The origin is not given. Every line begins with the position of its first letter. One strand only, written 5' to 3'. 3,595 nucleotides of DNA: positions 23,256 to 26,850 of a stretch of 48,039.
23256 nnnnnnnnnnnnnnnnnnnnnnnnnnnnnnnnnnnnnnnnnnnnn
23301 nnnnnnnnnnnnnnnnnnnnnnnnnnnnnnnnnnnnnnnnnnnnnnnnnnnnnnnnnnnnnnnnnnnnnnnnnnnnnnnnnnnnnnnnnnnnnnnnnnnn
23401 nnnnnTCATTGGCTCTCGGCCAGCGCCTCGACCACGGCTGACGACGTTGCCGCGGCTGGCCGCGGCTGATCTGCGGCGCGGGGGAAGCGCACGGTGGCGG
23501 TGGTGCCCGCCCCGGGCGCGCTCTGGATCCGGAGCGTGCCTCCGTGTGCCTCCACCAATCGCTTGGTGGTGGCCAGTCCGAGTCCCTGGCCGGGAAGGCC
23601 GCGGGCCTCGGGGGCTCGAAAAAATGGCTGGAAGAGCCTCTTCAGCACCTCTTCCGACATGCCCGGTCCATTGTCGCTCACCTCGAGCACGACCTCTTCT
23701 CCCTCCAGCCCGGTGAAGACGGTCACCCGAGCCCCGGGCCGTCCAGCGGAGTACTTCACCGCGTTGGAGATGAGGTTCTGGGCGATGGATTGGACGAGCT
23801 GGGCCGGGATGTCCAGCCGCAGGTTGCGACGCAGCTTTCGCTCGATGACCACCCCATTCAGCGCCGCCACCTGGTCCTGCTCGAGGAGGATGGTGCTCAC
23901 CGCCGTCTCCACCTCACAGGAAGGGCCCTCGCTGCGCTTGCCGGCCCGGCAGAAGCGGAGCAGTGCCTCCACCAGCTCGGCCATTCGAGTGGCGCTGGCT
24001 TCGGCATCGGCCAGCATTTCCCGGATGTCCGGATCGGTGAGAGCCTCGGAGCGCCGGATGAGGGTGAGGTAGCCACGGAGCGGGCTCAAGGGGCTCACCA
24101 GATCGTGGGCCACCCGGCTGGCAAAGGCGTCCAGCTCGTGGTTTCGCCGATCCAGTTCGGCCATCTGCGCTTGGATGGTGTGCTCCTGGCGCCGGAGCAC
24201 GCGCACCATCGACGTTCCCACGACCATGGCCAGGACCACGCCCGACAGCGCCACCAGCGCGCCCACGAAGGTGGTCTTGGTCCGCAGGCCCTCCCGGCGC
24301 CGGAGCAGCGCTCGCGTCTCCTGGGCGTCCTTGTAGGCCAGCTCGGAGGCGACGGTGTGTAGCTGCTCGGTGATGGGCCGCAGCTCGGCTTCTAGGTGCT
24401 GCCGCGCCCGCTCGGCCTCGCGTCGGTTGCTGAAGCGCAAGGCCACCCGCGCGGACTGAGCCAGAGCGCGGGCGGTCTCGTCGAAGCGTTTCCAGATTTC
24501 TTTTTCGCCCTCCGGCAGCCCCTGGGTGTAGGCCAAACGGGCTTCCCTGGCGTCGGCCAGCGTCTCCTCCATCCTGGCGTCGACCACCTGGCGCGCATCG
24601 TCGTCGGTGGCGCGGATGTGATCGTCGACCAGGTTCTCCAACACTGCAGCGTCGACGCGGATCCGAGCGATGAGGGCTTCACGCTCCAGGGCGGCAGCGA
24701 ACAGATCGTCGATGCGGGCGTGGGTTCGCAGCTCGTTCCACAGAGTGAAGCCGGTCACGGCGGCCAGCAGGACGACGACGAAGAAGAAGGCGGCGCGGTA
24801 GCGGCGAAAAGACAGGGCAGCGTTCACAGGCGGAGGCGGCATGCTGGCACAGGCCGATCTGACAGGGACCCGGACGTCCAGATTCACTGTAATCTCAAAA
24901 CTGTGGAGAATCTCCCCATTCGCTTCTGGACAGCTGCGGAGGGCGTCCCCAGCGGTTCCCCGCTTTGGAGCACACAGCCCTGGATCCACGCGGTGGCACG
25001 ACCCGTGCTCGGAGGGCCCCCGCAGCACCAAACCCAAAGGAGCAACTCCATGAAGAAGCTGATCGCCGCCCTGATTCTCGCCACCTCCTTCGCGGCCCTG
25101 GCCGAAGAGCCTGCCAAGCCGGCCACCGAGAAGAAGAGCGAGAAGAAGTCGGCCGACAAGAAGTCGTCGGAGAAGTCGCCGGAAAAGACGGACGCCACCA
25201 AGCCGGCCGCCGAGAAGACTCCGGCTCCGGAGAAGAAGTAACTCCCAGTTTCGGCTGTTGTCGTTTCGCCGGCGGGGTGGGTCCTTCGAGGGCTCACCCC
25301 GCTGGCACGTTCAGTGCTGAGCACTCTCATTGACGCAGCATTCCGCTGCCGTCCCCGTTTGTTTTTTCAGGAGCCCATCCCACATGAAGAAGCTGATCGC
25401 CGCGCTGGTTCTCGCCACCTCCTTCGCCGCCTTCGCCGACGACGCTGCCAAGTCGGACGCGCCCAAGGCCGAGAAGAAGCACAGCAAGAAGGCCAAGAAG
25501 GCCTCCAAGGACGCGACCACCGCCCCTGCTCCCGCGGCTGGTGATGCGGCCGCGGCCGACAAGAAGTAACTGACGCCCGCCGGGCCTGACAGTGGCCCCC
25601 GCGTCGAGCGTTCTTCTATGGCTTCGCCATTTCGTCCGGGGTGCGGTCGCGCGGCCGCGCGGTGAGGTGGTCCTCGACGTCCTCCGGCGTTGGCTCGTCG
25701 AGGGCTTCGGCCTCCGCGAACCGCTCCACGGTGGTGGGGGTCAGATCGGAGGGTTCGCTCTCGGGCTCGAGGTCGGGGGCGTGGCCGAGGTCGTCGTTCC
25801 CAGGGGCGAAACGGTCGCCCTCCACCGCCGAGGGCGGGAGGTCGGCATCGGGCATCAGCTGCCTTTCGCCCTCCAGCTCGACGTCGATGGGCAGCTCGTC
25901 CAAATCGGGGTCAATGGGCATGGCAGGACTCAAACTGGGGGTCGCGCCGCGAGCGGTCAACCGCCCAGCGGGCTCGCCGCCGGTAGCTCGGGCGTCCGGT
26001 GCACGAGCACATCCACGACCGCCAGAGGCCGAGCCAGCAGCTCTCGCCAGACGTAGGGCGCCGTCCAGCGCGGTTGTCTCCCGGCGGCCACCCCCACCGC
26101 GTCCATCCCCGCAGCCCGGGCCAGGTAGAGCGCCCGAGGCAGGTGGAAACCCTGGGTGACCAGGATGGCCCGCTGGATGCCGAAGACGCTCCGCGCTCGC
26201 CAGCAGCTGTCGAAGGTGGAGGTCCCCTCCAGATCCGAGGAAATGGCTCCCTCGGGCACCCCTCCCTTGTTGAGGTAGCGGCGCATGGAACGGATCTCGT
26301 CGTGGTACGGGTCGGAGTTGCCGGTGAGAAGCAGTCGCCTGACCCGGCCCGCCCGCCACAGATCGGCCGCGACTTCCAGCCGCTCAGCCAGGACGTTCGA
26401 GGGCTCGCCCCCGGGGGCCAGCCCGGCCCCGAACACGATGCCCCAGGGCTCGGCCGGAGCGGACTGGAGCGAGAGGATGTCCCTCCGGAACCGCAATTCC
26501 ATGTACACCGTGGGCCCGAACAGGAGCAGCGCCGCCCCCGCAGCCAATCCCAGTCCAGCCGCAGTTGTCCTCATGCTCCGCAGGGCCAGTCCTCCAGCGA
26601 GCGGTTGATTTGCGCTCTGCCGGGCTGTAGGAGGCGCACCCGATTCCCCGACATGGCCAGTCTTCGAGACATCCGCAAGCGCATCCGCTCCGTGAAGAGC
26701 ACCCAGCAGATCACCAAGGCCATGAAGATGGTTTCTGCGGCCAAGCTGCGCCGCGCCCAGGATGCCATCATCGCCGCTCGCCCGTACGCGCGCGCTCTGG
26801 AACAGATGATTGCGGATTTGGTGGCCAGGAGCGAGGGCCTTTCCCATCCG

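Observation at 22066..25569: Histidine kinase/NtrC pair divergent from two tandem small secreted Lys-rich ORFs, each behind the same sigma54 promoter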

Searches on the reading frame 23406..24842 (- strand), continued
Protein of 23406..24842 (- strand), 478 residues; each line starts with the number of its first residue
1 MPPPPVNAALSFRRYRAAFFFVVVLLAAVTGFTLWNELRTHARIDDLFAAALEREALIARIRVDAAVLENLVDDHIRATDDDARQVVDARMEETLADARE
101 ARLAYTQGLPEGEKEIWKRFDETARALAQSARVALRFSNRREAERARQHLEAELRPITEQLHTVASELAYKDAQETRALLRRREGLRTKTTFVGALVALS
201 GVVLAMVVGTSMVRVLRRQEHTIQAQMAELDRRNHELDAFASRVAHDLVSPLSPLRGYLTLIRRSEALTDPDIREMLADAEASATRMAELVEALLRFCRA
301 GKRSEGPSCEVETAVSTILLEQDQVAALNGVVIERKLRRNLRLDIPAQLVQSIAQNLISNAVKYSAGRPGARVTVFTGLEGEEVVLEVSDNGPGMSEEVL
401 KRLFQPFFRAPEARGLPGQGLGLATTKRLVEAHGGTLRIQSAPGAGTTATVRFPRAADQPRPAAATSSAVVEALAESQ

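Call 39: find_encoding_contigs(protein=P0182, flank=9000, max_places=3)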
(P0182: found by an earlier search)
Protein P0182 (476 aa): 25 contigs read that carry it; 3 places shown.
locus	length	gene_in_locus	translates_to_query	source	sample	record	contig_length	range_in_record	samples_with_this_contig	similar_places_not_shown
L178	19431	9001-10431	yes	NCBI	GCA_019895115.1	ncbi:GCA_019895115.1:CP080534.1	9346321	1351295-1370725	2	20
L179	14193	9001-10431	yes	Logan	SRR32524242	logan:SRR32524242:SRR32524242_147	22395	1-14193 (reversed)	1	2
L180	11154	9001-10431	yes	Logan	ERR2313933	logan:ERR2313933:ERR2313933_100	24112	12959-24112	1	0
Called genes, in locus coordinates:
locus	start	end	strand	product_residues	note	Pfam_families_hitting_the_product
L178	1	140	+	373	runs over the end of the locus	PF01112:Asparaginase_2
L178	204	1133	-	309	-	PF12779:WXXGXW (weak)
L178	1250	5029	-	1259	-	PF13428:TPR_14 (faint), PF14559:TPR_19 (weak), PF12969:DUF3857 (faint)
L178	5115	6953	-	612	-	PF00069:Pkinase, PF03109:ABC1 (faint), PF07714:PK_Tyr_Ser-Thr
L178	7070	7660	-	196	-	PF01590:GAF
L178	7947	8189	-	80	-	-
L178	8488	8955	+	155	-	-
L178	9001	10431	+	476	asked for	PF00512:HisKA (weak), PF02518:HATPase_c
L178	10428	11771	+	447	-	PF00072:Response_reg, PF00158:Sigma54_activat, PF14532:Sigma54_activ_2, PF00004:AAA (weak), PF07724:AAA_2 (weak), PF07728:AAA_5, PF25601:AAA_lid_14, PF02954:HTH_8, +1 more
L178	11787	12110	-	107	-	PF05099:TerB (faint)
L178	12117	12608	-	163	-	PF28469:DUF8410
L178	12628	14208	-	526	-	PF00106:adh_short, PF13561:adh_short_C2, PF00106:adh_short (weak)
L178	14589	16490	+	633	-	PF08239:SH3_3 (faint), PF03734:YkuD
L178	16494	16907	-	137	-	PF01894:YjbQ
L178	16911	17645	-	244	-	PF02230:Abhydrolase_2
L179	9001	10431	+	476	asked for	PF00512:HisKA (weak), PF02518:HATPase_c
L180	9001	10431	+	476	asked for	PF00512:HisKA (weak), PF02518:HATPase_c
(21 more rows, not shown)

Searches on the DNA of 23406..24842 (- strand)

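Call 43: search_rna_families(sources=[L178, L096, L098, L082, L089, L092], threshold=gathering)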
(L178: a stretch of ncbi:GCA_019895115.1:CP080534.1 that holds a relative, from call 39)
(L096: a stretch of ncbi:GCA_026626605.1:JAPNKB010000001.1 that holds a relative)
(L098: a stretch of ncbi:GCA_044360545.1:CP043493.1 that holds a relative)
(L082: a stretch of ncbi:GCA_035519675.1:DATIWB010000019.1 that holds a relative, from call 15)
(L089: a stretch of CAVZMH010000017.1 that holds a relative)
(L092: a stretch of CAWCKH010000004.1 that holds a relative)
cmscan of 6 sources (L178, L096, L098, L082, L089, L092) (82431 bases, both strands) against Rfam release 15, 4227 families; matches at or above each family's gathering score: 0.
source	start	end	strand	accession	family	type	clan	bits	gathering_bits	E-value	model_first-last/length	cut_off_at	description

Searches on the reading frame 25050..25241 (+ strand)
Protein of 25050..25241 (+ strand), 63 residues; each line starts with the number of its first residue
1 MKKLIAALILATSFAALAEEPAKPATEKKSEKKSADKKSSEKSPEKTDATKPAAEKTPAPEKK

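Call 5: search_protein_families(library=pfam, proteins=[window:25050-25241:+], max_evalue=0.01)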
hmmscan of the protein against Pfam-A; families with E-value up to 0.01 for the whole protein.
window:25050-25241:+ (63 aa): 0 families

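Call 8: find_homologous_proteins(query=window:25050-25238:+, max_evalue=0.01)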
Query seq(63 aa) (63 aa): 28 proteins with E <= 0.01 among 110 candidates.
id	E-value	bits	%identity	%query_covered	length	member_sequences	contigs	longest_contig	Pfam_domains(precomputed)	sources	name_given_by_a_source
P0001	4.3e-19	85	92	95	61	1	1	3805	-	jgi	jgi:hypothetical protein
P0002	6.7e-19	84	87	100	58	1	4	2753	-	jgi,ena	jgi:hypothetical protein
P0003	2.3e-15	73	76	100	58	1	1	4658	-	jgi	jgi:hypothetical protein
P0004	1.6e-7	49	100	21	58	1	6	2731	-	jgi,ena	jgi:hypothetical protein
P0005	9.8e-7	46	63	54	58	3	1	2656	-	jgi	jgi:hypothetical protein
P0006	2.7e-6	45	93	22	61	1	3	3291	-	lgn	-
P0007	5.7e-6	44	57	65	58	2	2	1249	-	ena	-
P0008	8.9e-6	43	65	100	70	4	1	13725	-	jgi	-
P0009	8.9e-6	43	72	57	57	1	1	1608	-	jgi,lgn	jgi:Ni/Co efflux regulator RcnB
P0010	2.0e-5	42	61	65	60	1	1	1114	-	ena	-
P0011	2.2e-5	42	68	65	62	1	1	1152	-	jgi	jgi:uncharacterized protein YdeI (BOF family)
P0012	2.6e-5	42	67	57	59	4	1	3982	-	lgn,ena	-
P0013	6.3e-5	41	68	54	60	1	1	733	-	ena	-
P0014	2.7e-4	39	83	37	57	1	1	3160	-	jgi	jgi:hypothetical protein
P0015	8.5e-4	37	83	37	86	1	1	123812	-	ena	-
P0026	3.3e-3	35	71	54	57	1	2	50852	-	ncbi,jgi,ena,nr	ncbi:MAG TPA: hypothetical protein VLT82_05205 [Myxococcaceae bacterium]|nr:hypothetical protein [My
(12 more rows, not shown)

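Call 14: find_encoding_contigs(protein=P0015, flank=8000, max_places=3)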
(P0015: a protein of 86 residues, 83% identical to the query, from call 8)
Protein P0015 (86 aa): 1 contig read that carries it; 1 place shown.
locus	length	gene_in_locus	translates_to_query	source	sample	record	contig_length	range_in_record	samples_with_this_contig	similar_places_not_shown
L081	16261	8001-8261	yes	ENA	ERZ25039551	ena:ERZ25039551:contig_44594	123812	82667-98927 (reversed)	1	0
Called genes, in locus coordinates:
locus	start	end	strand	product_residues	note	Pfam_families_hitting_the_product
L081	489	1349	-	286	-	PF00069:Pkinase, PF01636:APH (faint), PF03109:ABC1 (faint), PF07714:PK_Tyr_Ser-Thr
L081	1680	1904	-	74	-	PF00213:OSCP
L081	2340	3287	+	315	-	PF00012:HSP70, PF06723:MreB_Mbl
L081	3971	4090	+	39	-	-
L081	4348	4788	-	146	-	PF09537:DUF2383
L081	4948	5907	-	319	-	PF00158:Sigma54_activat, PF14532:Sigma54_activ_2, PF25601:AAA_lid_14, PF02954:HTH_8 (weak)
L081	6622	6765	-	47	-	-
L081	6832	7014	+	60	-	-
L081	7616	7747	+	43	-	-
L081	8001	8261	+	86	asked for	-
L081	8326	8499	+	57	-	-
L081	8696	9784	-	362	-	PF02698:DUF218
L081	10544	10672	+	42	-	PF00231:ATP-synt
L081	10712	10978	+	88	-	PF02874:ATP-synt_ab_N (weak)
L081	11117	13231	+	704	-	PF00006:ATP-synt_ab, PF22919:ATP-synt_VA_C, PF02823:ATP-synt_DE_N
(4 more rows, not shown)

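Call 15: find_encoding_contigs(protein=P0026, flank=8000, max_places=3)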
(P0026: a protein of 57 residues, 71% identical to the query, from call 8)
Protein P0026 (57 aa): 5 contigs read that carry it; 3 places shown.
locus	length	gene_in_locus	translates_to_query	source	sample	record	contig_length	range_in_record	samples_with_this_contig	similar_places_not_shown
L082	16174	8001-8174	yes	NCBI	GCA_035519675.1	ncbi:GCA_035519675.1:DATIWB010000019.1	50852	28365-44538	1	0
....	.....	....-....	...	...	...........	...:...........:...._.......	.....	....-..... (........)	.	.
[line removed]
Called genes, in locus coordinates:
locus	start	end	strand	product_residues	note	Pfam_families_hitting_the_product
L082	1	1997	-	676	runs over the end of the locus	PF03109:ABC1 (faint), PF00069:Pkinase, PF07714:PK_Tyr_Ser-Thr, PF03544:TonB_C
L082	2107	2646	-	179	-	PF00213:OSCP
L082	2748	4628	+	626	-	PF00012:HSP70, PF06723:MreB_Mbl, PF02782:FGGY_C (weak)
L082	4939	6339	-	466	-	PF00072:Response_reg, PF00158:Sigma54_activat, PF14532:Sigma54_activ_2, PF00004:AAA (weak), PF07728:AAA_5 (weak), PF25601:AAA_lid_14, PF02954:HTH_8 (weak)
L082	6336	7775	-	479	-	PF12729:4HB_MCP_1 (weak), PF00512:HisKA, PF02518:HATPase_c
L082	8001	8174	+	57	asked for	-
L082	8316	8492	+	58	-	-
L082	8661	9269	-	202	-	PF02698:DUF218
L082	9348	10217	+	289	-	PF00231:ATP-synt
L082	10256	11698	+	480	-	PF02874:ATP-synt_ab_N, PF00006:ATP-synt_ab, PF22919:ATP-synt_VA_C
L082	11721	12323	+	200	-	-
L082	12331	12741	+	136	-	PF02823:ATP-synt_DE_N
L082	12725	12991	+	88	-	-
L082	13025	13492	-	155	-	-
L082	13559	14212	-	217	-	PF00072:Response_reg (weak), PF00196:GerE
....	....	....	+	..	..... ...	-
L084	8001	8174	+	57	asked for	-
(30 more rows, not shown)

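Call 17: find_related_loci(query=A1, collection=genome_contigs, flank=6000)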
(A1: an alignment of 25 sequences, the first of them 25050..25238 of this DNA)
Query A1 (63 aa) in genome_contigs; peptide patterns used: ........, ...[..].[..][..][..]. (x = any residue, [..] = any of these).
599 stretches matched a pattern (row limit reached: there are more); 1 encode a relative of the query (tblastn E <= 1e-3); 1 distinct loci.
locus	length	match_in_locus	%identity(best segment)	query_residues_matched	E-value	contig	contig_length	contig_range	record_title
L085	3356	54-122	87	1-23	2e-9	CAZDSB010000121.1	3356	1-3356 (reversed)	MAG TPA_asm: uncultured Myxococcaceae bacterium isolate binchicken_co279_200 genome assembly, contig: k141_1344185, whol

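Call 23: search_protein_families(library=ncbifam, proteins=[window:25050-25241:+], max_evalue=0.001)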
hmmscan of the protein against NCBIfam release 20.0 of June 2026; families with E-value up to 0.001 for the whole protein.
window:25050-25241:+ (63 aa): 0 families

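Call 74: predict_structure(alignment_id=A1)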
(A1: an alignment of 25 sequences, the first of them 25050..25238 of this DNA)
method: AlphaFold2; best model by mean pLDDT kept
length: 63 residues; sequences in the alignment: 25
mean_pLDDT: 55.8   pTM: 0.21
mean pLDDT of the five models: 55.8, 55.3, 55.2, 55.1, 52.5
residues with pLDDT >= 90: 0; 70-90: 12; 50-70: 21; < 50: 30
segments of 3 or more residues with pLDDT < 50: 21-28, 36-42
pLDDT, mean of each block of 10 residues (from residue 1): 81 64 47 48 47 50 46
secondary structure, 60 per line:
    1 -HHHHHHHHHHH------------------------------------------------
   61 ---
elements in order: H2-12

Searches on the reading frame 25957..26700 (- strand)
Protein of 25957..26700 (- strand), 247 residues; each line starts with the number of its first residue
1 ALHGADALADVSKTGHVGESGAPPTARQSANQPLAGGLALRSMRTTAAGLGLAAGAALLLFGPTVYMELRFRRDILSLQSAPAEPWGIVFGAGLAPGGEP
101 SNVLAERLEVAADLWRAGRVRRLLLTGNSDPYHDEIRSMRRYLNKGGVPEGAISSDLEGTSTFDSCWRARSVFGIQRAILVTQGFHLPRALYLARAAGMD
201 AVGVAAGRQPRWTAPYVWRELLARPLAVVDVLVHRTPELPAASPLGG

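Call 5: search_protein_families(library=pfam, proteins=[window:25957-26700:-], max_evalue=0.01)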
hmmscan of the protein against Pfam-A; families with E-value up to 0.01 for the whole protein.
window:25957-26700:- (247 aa): 1 family
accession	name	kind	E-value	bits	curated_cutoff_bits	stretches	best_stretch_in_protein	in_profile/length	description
PF02698.23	DUF218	-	2.7e-22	79.6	27.6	1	88-222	4-132/133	DUF218 domain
